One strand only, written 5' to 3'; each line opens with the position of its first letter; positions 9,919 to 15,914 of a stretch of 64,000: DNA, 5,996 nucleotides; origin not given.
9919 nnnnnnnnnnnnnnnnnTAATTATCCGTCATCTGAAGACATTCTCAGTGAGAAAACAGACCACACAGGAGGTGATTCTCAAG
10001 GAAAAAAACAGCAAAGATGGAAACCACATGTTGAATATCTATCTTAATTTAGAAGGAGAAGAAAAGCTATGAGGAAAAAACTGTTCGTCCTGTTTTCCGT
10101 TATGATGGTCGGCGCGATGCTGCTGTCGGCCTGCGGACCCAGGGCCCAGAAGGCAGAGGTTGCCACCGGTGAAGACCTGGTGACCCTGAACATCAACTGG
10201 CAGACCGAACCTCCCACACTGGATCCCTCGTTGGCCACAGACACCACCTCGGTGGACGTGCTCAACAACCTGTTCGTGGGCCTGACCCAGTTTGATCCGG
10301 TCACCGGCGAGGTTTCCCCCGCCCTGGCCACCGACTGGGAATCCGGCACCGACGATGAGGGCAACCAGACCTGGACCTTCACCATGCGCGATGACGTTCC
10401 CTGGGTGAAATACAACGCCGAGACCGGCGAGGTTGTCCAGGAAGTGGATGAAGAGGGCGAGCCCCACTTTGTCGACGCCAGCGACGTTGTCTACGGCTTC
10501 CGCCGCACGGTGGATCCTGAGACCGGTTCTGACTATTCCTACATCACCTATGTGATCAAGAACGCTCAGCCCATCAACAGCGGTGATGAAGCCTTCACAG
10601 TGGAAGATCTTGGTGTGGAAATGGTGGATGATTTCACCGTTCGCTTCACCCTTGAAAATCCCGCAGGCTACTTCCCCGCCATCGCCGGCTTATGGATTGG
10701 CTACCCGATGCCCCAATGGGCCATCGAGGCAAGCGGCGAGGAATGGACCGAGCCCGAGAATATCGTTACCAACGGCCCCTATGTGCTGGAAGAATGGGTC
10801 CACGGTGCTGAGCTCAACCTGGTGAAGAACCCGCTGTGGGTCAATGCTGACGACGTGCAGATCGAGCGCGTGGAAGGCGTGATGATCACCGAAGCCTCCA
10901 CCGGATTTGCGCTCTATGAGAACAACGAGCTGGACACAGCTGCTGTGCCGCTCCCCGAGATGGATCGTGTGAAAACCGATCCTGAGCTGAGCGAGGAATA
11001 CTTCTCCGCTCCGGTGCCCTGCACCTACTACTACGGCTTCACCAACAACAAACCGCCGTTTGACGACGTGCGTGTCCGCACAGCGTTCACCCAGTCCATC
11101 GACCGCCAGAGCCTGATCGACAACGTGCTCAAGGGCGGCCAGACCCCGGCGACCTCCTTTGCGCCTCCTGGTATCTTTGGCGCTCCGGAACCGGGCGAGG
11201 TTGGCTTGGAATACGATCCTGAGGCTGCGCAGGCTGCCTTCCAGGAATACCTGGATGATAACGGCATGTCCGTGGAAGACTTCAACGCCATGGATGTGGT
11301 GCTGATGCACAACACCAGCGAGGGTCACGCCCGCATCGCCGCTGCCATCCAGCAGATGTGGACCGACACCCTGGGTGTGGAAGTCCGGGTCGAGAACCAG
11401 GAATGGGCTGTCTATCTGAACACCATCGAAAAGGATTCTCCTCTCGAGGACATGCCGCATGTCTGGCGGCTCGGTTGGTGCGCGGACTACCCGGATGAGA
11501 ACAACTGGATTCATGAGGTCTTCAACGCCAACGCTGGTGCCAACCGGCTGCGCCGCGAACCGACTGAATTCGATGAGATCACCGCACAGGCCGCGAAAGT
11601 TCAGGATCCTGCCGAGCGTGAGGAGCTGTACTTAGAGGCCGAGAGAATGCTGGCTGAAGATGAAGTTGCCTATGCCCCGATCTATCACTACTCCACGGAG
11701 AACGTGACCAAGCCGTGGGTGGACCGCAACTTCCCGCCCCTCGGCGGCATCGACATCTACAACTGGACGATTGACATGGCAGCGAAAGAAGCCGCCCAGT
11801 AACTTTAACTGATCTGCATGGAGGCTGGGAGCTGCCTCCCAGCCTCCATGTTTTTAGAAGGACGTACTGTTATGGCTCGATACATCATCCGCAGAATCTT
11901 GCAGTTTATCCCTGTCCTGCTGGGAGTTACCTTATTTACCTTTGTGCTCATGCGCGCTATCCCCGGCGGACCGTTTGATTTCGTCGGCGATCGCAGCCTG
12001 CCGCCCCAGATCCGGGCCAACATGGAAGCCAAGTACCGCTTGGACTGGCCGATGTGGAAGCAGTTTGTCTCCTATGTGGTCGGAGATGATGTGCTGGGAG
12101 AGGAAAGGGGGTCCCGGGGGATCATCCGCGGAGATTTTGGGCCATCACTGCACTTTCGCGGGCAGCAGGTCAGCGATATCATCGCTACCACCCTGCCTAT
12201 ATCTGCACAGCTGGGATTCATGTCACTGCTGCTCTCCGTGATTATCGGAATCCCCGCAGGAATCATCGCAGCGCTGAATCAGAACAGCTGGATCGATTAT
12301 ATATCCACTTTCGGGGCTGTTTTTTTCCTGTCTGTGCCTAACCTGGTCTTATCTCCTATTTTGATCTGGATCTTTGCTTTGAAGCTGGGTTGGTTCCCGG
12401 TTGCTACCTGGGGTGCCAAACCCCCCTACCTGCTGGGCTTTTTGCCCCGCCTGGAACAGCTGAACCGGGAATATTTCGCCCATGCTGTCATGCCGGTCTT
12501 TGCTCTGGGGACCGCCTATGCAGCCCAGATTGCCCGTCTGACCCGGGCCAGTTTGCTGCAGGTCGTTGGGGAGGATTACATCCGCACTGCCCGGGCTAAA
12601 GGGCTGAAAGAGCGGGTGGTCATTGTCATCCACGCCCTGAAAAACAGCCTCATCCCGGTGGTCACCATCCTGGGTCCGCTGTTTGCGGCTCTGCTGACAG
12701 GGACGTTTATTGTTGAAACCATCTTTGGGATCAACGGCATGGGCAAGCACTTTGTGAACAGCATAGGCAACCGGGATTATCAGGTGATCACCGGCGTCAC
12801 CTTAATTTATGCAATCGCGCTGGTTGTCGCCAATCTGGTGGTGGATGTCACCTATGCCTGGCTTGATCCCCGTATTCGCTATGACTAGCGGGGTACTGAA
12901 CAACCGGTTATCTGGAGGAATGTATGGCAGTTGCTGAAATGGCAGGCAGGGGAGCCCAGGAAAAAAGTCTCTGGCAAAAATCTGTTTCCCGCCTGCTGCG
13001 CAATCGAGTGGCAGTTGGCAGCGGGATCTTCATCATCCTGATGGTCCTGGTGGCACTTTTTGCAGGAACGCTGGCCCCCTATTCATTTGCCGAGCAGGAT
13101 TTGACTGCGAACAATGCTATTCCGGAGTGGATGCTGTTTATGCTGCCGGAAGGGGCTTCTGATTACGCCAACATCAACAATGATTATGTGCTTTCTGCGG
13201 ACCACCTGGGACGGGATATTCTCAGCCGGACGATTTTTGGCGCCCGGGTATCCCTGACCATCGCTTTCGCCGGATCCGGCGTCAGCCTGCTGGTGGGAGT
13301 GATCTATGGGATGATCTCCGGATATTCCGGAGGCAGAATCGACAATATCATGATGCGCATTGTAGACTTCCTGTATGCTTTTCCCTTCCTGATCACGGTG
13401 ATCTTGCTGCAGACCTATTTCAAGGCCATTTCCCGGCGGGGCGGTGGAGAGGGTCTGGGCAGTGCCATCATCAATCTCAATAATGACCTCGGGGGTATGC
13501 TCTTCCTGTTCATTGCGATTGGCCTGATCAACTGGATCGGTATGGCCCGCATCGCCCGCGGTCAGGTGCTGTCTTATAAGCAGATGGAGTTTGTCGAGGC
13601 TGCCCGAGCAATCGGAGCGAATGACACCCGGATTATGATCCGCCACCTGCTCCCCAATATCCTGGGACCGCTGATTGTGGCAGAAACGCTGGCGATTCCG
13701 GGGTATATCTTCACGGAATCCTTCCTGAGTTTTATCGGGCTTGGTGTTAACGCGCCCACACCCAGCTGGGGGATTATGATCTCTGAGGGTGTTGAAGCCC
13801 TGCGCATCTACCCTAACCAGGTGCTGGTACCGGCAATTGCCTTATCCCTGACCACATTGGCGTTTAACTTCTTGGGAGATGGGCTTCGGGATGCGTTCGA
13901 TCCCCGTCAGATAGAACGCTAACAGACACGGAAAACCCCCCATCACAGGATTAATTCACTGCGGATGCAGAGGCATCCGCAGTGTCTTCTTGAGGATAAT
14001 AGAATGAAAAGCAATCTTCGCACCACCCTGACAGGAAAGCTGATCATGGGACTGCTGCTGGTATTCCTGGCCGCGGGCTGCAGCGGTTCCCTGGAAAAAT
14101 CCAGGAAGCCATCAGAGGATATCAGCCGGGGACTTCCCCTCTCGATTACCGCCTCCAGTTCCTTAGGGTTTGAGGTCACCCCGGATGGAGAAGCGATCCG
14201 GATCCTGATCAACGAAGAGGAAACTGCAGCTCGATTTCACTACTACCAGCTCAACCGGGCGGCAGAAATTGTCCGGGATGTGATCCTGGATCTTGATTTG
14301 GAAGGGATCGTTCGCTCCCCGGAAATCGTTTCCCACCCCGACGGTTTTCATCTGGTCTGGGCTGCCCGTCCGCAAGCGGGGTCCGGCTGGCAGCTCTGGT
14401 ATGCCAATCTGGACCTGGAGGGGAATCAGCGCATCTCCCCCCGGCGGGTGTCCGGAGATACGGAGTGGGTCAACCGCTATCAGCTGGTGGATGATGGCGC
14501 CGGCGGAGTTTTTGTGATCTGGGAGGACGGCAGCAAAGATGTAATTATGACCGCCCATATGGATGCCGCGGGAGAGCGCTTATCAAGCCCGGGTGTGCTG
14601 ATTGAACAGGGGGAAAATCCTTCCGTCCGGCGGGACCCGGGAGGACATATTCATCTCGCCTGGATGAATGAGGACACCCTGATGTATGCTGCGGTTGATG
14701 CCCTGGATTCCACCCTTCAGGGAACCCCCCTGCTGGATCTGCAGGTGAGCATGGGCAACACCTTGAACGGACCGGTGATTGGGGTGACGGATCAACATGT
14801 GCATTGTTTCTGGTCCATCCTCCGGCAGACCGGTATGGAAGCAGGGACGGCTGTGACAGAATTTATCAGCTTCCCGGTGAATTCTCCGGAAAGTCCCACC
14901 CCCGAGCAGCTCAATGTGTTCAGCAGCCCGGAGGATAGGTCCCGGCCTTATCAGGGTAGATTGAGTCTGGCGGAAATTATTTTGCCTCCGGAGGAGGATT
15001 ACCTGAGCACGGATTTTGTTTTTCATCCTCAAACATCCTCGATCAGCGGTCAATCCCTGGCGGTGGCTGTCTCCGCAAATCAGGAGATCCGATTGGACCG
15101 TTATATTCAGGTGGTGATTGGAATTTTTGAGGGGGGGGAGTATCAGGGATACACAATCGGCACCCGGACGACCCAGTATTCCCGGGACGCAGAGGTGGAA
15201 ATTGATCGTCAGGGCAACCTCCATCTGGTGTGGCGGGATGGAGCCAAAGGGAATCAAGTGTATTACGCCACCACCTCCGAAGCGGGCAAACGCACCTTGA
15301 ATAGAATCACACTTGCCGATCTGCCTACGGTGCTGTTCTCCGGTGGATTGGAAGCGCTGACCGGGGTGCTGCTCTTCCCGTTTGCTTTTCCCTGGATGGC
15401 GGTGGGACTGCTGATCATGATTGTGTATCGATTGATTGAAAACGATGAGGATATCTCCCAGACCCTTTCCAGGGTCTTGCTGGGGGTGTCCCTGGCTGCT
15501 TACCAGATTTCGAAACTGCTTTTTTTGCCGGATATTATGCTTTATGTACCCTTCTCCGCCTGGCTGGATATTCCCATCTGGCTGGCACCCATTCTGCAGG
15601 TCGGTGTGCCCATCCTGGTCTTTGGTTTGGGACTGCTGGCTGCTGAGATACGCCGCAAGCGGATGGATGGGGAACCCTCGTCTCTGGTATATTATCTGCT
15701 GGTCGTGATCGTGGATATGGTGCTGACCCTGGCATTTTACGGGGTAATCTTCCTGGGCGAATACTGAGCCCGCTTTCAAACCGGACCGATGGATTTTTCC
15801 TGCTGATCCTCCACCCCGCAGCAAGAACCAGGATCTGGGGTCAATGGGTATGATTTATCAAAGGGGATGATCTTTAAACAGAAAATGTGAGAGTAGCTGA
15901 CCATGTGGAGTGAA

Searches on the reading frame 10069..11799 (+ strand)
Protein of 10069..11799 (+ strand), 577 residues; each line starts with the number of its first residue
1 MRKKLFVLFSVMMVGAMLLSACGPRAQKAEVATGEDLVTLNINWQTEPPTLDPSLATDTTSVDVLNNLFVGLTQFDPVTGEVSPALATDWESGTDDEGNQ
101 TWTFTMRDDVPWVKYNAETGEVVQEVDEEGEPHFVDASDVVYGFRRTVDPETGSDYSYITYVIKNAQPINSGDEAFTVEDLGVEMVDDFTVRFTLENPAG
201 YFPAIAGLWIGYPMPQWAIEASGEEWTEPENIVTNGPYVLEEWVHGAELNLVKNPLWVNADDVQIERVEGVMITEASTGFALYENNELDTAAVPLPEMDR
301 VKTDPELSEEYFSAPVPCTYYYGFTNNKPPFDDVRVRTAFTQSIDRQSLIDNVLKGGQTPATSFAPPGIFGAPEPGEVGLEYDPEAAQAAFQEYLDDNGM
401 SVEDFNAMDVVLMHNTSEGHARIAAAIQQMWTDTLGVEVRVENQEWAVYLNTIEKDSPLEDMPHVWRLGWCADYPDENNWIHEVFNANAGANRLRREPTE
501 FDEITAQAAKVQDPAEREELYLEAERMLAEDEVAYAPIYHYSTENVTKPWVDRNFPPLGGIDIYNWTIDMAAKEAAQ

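Call 4: search_protein_families(library=pfam, proteins=[window:10069-11799:+], max_evalue=0.01)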
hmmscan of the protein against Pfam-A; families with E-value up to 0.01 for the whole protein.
window:10069-11799:+ (577 aa): 1 family
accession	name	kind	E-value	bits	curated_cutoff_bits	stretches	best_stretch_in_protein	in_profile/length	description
PF00496.27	SBP_bac_5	-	3e-68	231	32.4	1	81-488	1-364/368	Bacterial extracellular solute-binding proteins, family 5 Middle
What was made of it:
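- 10069..13922 (+): Canonical SBP2 (10069-11802), DppB (11818-12888) and DppC (12924-13922). Pfam (call 4).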

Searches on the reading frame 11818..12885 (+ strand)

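Call 4: search_protein_families(library=pfam, proteins=[window:11818-12885:+], max_evalue=0.01)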
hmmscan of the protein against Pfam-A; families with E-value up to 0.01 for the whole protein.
window:11818-12885:+ (356 aa): 2 families
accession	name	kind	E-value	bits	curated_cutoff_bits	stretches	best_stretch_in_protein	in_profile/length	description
PF00528.27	BPD_transp_1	-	1.1e-39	136.5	26.4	1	144-354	1-183/184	Binding-protein-dependent transport system inner membrane component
PF19300.4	BPD_transp_1_N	-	8.5e-08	32.8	23.8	1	19-131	1-112/114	Binding-prot-dependent transport system membrane comp, N-term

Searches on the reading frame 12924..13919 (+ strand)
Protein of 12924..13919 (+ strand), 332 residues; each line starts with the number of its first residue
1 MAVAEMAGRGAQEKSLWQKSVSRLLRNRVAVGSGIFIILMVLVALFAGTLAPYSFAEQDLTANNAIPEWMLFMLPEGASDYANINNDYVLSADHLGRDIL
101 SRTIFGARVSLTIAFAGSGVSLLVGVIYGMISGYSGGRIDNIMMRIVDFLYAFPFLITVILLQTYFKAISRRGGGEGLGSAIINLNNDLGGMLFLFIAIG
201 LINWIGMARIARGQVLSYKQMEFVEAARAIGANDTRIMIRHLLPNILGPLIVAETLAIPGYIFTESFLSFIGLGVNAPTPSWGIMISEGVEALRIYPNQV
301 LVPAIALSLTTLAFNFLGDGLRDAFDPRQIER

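Call 4: search_protein_families(library=pfam, proteins=[window:12924-13919:+], max_evalue=0.01)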
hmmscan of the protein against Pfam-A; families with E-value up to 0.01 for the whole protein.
window:12924-13919:+ (332 aa): 2 families
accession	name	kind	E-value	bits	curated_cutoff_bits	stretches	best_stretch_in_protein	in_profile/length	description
PF00528.27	BPD_transp_1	-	1.5e-33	116.5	26.4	1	125-329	1-182/184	Binding-protein-dependent transport system inner membrane component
PF12911.12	OppC_N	-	3.1e-14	53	23.9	1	15-65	1-51/53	N-terminal TM domain of oligopeptide transport permease C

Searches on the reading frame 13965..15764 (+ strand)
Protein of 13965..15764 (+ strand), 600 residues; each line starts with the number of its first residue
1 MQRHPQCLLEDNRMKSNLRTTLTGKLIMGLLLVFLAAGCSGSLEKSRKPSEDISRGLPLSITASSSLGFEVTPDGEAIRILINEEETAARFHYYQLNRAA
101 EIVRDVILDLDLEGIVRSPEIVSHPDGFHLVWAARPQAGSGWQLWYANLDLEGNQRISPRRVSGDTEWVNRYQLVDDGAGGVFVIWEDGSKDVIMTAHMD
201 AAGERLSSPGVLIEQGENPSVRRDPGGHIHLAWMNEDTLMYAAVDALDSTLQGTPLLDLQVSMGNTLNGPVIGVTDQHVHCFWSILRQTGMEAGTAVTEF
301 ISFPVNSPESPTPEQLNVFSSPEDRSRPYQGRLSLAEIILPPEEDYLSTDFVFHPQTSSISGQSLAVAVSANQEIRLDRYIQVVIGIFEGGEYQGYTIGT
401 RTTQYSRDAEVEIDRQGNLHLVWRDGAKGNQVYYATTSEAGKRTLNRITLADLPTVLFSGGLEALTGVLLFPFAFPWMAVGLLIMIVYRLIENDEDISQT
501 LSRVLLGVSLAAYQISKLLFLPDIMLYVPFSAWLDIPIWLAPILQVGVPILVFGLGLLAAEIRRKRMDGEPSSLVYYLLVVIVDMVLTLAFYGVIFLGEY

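Call 4: search_protein_families(library=pfam, proteins=[window:13965-15764:+], max_evalue=0.01)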
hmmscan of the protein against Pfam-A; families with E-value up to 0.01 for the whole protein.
window:13965-15764:+ (600 aa): 0 families
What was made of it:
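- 13965..15767 (+): Protein X: N-terminal lipoprotein-type anchor, extracytoplasmic beta-propeller and a C-terminal four-helix membrane bundle. It is the conserved neighbour of the fusion. No Pfam hit (call 4).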

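Call 21: search_protein_families(library=ncbifam, proteins=[window:13965-15764:+], max_evalue=0.1)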
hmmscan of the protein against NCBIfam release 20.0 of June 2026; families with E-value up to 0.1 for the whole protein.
window:13965-15764:+ (600 aa): 1 family
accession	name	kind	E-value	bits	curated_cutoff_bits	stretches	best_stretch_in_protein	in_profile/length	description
NF053835.1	PDIAV_lipo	equivalog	0.00079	18.9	90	0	403-434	196-230/458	PDIAV motif-containing lipoprotein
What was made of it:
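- On Type I ABC importer membrane subunits, Dpp/Opp family (Pfam BPD_transp_1): All are below the equivalog cut-offs (call 21).
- Tried and rejected: Identity of protein X. Pfam and NCBIfam gave nothing usable (calls 4, 21).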

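Call 53: find_homologous_proteins(query=window:13965-15764:+, max_evalue=0.001)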
Query window:13965-15764:+ (600 aa): 36 proteins with E <= 0.001 among 8000 candidates.
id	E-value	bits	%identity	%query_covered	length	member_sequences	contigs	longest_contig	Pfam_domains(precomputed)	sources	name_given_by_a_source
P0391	0.0e+0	1200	91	98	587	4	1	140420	-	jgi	-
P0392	1.6e-191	656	50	97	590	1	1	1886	-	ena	-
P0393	2.0e-190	652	51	95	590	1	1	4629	-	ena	-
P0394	7.4e-186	637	50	97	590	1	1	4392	-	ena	-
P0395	1.6e-184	633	50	94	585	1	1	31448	-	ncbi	-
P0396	1.9e-184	633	49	97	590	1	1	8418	-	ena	-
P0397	4.5e-184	631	51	98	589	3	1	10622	-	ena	-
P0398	1.7e-183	630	48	98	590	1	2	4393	-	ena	-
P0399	1.1e-181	624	49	97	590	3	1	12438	-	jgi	jgi:hypothetical protein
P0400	1.9e-181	623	49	98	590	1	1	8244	-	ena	-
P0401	1.9e-179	616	49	97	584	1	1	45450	-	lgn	-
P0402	4.7e-179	615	50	94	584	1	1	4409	-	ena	-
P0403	9.1e-179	614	46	97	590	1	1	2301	-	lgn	-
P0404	3.0e-175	602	48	97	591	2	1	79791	-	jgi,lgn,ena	-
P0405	1.2e-173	597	47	94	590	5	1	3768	-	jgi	-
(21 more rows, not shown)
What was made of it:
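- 13965..15767 (+): Thirty-six homologues, all unnamed (call 53).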

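Call 61: predict_structure(alignment_id=A3)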
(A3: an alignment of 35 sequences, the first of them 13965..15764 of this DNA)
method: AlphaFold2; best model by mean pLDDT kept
length: 600 residues; sequences in the alignment: 35
mean_pLDDT: 82.8   pTM: 0.71
mean pLDDT of the five models: 82.8, 78.7, 74.2, 72.1, 70.9
residues with pLDDT >= 90: 247; 70-90: 252; 50-70: 70; < 50: 31
segments of 3 or more residues with pLDDT < 50: 1-4, 8-10, 462-466, 529-535, 595-600
pLDDT, mean of each block of 10 residues (from residue 1): 47 58 78 63 69 90 89 92 84 94 91 83 91 84 91 88 79 92 92 93 87 94 91 95 91 92 90 94 93 91 89 92 85 92 89 91 90 78 93 93 84 94 86 94 81 56 50 64 83 76 88 80 52 56 76 90 81 86 80 51
secondary structure, 60 per line:
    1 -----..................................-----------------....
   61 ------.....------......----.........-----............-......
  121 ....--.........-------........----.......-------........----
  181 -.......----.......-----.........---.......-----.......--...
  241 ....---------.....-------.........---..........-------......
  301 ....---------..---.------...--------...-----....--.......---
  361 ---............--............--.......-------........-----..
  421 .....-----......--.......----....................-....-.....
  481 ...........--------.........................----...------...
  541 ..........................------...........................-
elements in order: H6-39 E57-60 E67-71 E78-83 E88-96 E102-113 E115-124 E127-135 E143-150 E155-161 E169-176 E182-188 E193-199 E205-213 E217-223 E229-235 E238-244 E254-258 E266-274 E278-287 E295-304 E326-328 E337-339 E351-357 E364-375 E378-389 E392-398 E406-413 E419-425 E431-436 H439-445 H450-469 H471-474 H476-491 H500-524 H538-566 H573-599
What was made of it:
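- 13965..15767 (+): Model pLDDT 82.8 (call 61).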

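Call 64: fold_search(model_id=the predicted structure, library=pdb)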
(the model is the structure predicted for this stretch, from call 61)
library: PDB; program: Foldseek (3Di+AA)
matches with E <= 10: 1307; with E <= 0.001: 588
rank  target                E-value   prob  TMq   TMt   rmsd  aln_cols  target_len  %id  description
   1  5mvh                  1.8e-10  1.00  0.41  0.59   6.9       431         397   11  Glycoside Hydrolase BACCELL_00856 (released 2017-04-26)
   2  4irt                  6.8e-10  1.00  0.41  0.58   7.7       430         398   12  Crystal structure of a putative neuraminidase (BACOVA_03493) from Bacteroides ovatus ATCC 8483 at 1.74 A resolution (released 2013-03-13)
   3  6fhx_A                9.9e-10  1.00  0.38  0.63   6.8       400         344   13  Photorhabdus asymbiotica lectin (PHL) in complex with synthetic C-fucoside (released 2019-01-30)
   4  5mxf                  1.6e-09  1.00  0.40  0.64   6.1       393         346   12  Photorhabdus asymbiotica lectin (PHL) in complex with alpha-methyl fucoside (released 2017-08-09)
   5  5muk                  1.7e-09  1.00  0.41  0.62   6.8       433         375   12  Glycoside Hydrolase BT3686 (released 2017-04-26)
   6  5mul                  2.0e-09  1.00  0.41  0.62   6.5       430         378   12  Glycoside Hydrolase BT3686 bound to Glucuronic Acid (released 2017-04-26)
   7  7roo                  2.2e-09  1.00  0.46  0.43   5.4       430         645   11  Crystal structure of Friedel-Crafts alkylating enzyme CylK from Cylindospermum licheniforme with bromide (released 2022-03-23)
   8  6fhy_A                2.6e-09  1.00  0.39  0.64   7.9       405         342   12  Photorhabdus asymbiotica lectin (PHL) in complex with synthetic C-fucoside (released 2019-01-30)
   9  5uas_B                3.0e-09  1.00  0.38  0.49   8.3       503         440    8  Structure of a new family of Polysaccharide lyase PL25-Ulvanlyase bound to -[GlcA(1-4)Rha3S]- (released 2017-03-29)
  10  5mxg_A                4.4e-09  1.00  0.41  0.67   5.6       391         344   14  Photorhabdus asymbiotica lectin (PHL) in complex with blood group H trisaccharide (released 2017-08-09)
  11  4h5j_B                5.4e-09  1.00  0.37  0.56   7.6       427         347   10  Crystal Structure of the Guanine Nucleotide Exchange Factor Sec12 (P64 form) (released 2012-11-07)
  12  7esl                  5.4e-09  1.00  0.37  0.50   9.2       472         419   10  Crystal structure of a L-rhamnose-alpha-1,4-D-glucuronate lyase from Fusarium oxysporum 12S, N247A N-glycan free form (released 2021-08-04)
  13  9g33_UH               6.4e-09  1.00  0.37  0.38   8.2       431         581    8  Stalled 90S - Utp23-Krr1-deltaC3 (released 2025-06-18)
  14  6ms3_B                6.4e-09  1.00  0.27  0.31  17.5       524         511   10  Crystal structure of the GH43 protein BlXynB mutant (K247S) from Bacillus licheniformis (released 2019-04-17)
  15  5uam_B                6.7e-09  1.00  0.38  0.49   8.9       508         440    8  Structure of a new family of Polysaccharide lyase PL25-Ulvanlyase. (released 2017-03-29)
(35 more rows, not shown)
